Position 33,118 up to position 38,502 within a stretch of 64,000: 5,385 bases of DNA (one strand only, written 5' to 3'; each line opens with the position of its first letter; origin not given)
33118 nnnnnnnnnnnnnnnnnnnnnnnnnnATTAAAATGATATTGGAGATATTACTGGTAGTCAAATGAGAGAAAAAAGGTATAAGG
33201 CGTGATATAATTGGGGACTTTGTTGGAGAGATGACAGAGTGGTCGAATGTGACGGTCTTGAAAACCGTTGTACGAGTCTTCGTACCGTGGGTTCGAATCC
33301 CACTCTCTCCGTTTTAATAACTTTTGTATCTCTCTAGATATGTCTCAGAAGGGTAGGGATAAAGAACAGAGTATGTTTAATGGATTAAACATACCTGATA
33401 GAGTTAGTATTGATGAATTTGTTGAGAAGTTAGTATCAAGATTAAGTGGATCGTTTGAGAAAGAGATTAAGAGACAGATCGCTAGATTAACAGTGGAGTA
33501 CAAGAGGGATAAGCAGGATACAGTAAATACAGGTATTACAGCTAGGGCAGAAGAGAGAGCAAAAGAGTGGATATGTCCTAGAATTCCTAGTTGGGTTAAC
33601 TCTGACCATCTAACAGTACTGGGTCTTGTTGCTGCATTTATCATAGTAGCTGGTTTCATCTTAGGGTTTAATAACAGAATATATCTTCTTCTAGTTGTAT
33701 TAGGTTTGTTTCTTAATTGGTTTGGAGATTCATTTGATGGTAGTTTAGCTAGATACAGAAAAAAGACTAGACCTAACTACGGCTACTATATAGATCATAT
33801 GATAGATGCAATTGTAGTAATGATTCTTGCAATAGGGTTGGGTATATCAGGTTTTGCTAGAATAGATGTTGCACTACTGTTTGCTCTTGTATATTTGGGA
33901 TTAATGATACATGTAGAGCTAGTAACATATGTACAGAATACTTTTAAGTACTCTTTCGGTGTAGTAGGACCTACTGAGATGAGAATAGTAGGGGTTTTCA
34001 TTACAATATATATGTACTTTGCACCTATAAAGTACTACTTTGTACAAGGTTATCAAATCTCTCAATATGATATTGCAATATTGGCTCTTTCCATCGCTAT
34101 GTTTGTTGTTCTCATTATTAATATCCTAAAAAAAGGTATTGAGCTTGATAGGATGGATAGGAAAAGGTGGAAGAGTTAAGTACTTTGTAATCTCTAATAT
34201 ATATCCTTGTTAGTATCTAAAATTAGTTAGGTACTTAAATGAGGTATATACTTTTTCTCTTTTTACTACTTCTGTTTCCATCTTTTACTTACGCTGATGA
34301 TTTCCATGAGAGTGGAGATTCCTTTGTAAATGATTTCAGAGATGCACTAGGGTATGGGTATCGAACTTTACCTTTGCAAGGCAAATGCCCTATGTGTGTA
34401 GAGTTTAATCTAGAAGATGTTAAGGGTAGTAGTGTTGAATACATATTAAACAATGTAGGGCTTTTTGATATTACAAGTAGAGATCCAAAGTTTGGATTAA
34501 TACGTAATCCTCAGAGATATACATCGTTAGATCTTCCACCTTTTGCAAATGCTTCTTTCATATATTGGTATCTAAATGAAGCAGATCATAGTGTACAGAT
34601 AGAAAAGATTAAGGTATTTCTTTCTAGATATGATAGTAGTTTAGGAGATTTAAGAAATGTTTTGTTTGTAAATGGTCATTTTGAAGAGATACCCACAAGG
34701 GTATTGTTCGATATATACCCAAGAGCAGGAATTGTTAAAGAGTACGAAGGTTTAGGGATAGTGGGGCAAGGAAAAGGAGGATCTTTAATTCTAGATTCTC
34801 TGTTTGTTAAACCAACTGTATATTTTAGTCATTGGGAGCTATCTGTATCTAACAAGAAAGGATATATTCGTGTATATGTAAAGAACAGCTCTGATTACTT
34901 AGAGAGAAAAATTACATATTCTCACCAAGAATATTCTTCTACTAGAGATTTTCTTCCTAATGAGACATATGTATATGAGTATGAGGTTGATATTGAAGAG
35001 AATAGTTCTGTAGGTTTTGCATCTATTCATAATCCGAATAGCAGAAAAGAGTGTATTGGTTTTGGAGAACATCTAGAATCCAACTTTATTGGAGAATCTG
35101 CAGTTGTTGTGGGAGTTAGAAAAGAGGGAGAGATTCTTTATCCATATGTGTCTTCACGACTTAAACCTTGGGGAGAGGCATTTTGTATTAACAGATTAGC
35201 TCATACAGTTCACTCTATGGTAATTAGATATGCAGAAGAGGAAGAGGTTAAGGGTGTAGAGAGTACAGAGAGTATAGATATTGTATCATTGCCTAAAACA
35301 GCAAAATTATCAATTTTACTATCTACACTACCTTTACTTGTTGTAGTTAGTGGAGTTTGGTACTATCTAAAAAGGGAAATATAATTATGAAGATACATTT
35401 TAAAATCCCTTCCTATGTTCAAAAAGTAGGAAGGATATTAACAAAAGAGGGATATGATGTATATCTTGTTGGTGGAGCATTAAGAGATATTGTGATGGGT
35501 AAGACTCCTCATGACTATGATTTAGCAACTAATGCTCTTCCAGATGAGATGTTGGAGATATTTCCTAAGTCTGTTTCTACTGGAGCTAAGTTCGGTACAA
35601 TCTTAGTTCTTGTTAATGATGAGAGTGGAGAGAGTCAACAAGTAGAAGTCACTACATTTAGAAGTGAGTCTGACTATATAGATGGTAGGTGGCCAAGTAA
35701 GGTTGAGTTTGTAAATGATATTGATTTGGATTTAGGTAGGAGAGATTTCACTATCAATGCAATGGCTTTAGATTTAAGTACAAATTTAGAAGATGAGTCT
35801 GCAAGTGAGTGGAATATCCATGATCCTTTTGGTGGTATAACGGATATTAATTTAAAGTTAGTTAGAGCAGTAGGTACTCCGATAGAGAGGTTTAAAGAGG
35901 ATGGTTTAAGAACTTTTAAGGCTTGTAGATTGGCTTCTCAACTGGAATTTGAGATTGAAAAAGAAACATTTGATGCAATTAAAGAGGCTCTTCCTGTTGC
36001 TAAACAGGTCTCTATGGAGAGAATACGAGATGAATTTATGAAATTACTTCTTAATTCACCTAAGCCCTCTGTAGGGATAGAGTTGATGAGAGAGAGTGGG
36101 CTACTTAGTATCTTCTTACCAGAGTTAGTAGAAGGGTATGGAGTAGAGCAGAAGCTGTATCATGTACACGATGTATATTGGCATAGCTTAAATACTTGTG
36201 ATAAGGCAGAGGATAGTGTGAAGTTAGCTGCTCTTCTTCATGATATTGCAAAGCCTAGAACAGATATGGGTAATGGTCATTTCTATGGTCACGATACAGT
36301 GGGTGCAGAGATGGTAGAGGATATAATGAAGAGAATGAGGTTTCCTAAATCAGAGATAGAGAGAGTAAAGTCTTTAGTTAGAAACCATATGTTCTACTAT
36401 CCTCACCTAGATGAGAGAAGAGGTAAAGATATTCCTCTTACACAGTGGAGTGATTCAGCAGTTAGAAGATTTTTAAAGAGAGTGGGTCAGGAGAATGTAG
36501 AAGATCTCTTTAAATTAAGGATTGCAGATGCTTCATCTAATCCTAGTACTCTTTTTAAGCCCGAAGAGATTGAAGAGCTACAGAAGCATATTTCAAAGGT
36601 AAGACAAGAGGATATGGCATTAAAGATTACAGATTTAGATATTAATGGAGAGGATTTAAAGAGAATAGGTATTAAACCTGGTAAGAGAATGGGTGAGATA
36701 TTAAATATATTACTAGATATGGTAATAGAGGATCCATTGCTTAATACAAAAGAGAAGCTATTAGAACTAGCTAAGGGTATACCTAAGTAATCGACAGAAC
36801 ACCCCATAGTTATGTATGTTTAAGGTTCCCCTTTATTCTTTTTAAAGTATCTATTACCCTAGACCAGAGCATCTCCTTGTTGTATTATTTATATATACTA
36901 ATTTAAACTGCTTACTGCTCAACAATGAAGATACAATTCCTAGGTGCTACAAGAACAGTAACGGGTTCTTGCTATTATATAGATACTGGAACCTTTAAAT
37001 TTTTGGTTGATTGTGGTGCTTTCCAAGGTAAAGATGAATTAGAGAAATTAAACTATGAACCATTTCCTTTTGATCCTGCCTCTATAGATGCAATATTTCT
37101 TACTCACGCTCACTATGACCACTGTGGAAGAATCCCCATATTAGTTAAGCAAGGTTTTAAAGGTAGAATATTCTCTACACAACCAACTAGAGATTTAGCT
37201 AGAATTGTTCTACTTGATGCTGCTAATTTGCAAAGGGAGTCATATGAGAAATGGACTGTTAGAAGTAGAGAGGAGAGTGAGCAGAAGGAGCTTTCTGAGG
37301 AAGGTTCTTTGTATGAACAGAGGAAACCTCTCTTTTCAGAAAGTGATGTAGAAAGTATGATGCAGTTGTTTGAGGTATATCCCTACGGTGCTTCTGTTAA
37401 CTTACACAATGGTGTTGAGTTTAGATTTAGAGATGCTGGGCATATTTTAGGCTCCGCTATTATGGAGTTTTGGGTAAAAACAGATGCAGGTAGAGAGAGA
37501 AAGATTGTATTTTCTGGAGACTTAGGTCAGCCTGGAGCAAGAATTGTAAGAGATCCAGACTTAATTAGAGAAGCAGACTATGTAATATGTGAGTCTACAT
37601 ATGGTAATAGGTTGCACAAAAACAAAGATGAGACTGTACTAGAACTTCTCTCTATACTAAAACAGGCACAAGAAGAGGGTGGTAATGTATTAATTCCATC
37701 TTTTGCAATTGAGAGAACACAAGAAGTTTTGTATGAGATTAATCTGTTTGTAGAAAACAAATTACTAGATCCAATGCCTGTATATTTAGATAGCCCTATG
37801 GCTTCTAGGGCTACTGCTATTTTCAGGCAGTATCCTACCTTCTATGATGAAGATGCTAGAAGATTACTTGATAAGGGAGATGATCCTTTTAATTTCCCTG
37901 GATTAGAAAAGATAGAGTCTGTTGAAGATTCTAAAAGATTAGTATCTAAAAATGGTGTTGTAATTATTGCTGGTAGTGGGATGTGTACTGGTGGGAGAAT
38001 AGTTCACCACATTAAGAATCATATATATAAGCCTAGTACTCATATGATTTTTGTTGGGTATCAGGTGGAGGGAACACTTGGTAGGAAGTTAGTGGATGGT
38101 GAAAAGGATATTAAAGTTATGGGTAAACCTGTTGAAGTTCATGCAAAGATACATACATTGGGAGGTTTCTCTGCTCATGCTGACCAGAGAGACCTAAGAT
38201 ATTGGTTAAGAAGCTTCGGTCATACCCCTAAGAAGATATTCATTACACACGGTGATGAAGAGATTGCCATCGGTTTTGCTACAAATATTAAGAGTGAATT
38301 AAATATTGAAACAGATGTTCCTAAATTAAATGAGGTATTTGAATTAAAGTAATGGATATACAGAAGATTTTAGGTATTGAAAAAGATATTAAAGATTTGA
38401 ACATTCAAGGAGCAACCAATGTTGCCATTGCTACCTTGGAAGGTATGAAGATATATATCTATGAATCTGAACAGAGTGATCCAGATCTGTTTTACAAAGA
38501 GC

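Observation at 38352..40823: Archaeal-type AMP salvage gene pair (R15P-isomerase-like + AMP-phosphorylase-like) in a bacterial context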

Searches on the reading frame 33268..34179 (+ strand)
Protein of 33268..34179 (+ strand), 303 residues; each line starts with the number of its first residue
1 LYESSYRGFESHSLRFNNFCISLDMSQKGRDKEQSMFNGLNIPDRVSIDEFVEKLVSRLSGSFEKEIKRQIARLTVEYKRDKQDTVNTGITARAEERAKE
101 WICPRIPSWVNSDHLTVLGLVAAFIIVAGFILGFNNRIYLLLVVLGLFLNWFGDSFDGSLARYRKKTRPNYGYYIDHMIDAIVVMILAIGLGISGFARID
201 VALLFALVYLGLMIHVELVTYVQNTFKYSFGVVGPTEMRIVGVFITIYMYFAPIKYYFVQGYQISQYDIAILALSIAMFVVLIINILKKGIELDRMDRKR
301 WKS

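Call 3: search_protein_families(library=pfam, proteins=[window:33268-34179:+])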
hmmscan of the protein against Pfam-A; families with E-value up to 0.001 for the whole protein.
window:33268-34179:+ (303 aa): 1 family
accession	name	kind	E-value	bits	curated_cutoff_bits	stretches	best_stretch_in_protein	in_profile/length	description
PF01066.26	CDP-OH_P_transf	-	2.7e-06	28.3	22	1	113-267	5-138/152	CDP-alcohol phosphatidyltransferase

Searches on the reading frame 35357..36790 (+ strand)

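Call 3: search_protein_families(library=pfam, proteins=[window:35357-36790:+])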
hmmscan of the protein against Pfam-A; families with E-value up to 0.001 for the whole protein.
window:35357-36790:+ (477 aa): 4 families
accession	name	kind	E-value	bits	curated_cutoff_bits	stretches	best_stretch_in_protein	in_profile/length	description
PF01743.26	PolyA_pol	-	3e-33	115.3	23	1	35-170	1-126/126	Poly A polymerase head domain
PF12627.12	PolyA_pol_RNAbd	-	9e-18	64.2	22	1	198-257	2-60/64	Probable RNA and SrmB- binding site of polymerase A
PF13735.12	tRNA_NucTran2_2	-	8e-12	45.8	27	1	375-472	63-149/149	tRNA nucleotidyltransferase domain 2 putative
PF01966.28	HD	-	2.6e-11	44.3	22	1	283-351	22-92/116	HD domain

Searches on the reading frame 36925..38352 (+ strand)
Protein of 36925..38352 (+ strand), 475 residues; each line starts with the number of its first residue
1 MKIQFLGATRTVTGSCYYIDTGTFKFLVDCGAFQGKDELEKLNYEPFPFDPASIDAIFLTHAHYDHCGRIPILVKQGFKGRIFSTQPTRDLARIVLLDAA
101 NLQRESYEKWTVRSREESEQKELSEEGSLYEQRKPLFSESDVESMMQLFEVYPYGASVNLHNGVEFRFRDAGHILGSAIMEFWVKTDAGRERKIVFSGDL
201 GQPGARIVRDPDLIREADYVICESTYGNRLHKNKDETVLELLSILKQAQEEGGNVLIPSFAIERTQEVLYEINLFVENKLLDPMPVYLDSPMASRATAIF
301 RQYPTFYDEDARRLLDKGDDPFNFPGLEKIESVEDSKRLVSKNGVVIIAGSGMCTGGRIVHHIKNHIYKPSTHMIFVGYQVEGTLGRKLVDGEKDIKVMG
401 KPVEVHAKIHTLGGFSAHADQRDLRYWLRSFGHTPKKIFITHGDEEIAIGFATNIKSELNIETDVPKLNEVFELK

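Call 3: search_protein_families(library=pfam, proteins=[window:36925-38352:+])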
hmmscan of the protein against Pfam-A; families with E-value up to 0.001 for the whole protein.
window:36925-38352:+ (475 aa): 5 families
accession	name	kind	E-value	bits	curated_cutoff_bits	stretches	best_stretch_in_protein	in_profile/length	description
PF10996.14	Beta-Casp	-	6.1e-37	127.2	27.7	1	265-389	1-120/120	Beta-Casp domain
PF07521.17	RMMBL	-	4.6e-17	62.2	21.6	1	403-466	2-63/63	Zn-dependent metallo-hydrolase RNA specificity domain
PF00753.33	Lactamase_B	-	2.7e-14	54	22.7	1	13-77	5-67/196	Metallo-beta-lactamase superfamily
PF16661.11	Lactamase_B_6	-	1.8e-07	31.2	27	1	22-180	5-147/193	Metallo-beta-lactamase superfamily domain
PF12706.13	Lactamase_B_2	-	1.9e-07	31.3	27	1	27-86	4-64/200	Beta-lactamase superfamily domain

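Call 4: search_protein_families(library=ncbifam, proteins=[window:36925-38352:+], max_evalue=0.01)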
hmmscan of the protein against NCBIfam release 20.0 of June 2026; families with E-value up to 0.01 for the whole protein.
window:36925-38352:+ (475 aa): 11 families
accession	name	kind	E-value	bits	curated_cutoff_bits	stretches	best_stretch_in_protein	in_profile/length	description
NF045584.1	cas14_MBL_CASP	equivalog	1e-127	427.1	800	1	1-469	1-435/612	type VII CRISPR-associated protein Cas14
TIGR03675.1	arCOG00543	equivalog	2.9e-97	326.4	580.2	2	131-474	281-630/631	beta-CASP ribonuclease aCPSF1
TIGR04122.1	Xnuc_lig_assoc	equivalog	1.1e-13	50.7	325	1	153-278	68-188/326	ligase-associated DNA damage response exonuclease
NF000801.0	PRK00055.1-3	equivalog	6.4e-07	28.7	252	1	15-74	21-74/307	ribonuclease Z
TIGR02651.1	RNase_Z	equivalog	5e-06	25.8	292.95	1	18-74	22-72/302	ribonuclease Z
NF041257.1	GntH_guanitoxin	equivalog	6e-05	22.1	333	1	1-77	13-91/374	guanitoxin biosynthesis MBL fold metallo-hydrolase GntH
NF033105.1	bla_subclass_B3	equivalog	0.00013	21.3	240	1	15-75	24-83/257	subclass B3 metallo-beta-lactamase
NF012229.1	bla_class_B_core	domain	0.00055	20.1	100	1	18-90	19-86/139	metallo-beta-lactamase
TIGR00649.1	MG423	subfamily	0.00065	18.2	400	1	52-97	57-102/546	RNase J family beta-CASP ribonuclease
NF047419.1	RNase_J1_RnjA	exception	0.0013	17.5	820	1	16-94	17-99/549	ribonuclease J1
NF001911.0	PRK00685.1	equivalog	0.0036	16.8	144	1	1-70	1-57/228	metal-dependent hydrolase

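Call 32: search_solved_structures(query=window:36925-38349:+, show_alignments=1)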
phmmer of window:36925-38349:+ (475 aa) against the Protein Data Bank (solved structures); distinct sequences matched with E-value up to 0.001: 29.
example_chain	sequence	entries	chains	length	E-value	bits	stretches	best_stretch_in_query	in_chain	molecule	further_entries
2dkf_A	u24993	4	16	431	1.5e-91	310.7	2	133-450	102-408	metallo-beta-lactamase superfamily protein | Ribonuclease TTHA0252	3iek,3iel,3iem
3idz_A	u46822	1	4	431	5.5e-91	308.9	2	133-450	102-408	Ribonuclease TTHA0252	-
3ie0_A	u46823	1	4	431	1.1e-90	307.9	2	133-450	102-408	Ribonuclease TTHA0252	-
3ie2_A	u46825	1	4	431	2e-90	307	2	134-447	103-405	Ribonuclease TTHA0252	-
3ie1_A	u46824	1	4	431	3.6e-90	306.2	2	133-450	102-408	Ribonuclease TTHA0252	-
3a4y_A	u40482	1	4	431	3.7e-90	306.1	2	133-450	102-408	Ribonuclease TTHA0252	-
8yhd_H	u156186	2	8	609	8.4e-68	232.4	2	135-457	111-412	a protein | Cas14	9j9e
2xr1_A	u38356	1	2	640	4.1e-67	230.2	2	159-464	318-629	CLEAVAGE AND POLYADENYLATION SPECIFICITY FACTOR 100 KD SUBUNIT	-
8yhe_H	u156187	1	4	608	2.3e-66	227.7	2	135-457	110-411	protein structure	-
21bh_H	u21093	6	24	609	2.6e-65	224.2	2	135-457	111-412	a protein | Protein structure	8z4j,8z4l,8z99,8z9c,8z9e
2ycb_A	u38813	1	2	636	2e-59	204.8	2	142-467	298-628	CLEAVAGE AND POLYADENYLATION SPECIFICITY FACTOR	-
3af5_A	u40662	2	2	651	6e-52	180.1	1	50-468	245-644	Putative uncharacterized protein PH1404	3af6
9bct_J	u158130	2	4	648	1.3e-47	165.9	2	134-471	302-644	Transcription termination factor FttA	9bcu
2i7t_A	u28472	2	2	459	2.6e-42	148.4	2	135-446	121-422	Cleavage and polyadenylation specificity factor 73 kDa subunit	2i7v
6m8q_A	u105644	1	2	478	3.1e-42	148.1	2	135-446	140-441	Cleavage and polyadenylation specificity factor subunit 3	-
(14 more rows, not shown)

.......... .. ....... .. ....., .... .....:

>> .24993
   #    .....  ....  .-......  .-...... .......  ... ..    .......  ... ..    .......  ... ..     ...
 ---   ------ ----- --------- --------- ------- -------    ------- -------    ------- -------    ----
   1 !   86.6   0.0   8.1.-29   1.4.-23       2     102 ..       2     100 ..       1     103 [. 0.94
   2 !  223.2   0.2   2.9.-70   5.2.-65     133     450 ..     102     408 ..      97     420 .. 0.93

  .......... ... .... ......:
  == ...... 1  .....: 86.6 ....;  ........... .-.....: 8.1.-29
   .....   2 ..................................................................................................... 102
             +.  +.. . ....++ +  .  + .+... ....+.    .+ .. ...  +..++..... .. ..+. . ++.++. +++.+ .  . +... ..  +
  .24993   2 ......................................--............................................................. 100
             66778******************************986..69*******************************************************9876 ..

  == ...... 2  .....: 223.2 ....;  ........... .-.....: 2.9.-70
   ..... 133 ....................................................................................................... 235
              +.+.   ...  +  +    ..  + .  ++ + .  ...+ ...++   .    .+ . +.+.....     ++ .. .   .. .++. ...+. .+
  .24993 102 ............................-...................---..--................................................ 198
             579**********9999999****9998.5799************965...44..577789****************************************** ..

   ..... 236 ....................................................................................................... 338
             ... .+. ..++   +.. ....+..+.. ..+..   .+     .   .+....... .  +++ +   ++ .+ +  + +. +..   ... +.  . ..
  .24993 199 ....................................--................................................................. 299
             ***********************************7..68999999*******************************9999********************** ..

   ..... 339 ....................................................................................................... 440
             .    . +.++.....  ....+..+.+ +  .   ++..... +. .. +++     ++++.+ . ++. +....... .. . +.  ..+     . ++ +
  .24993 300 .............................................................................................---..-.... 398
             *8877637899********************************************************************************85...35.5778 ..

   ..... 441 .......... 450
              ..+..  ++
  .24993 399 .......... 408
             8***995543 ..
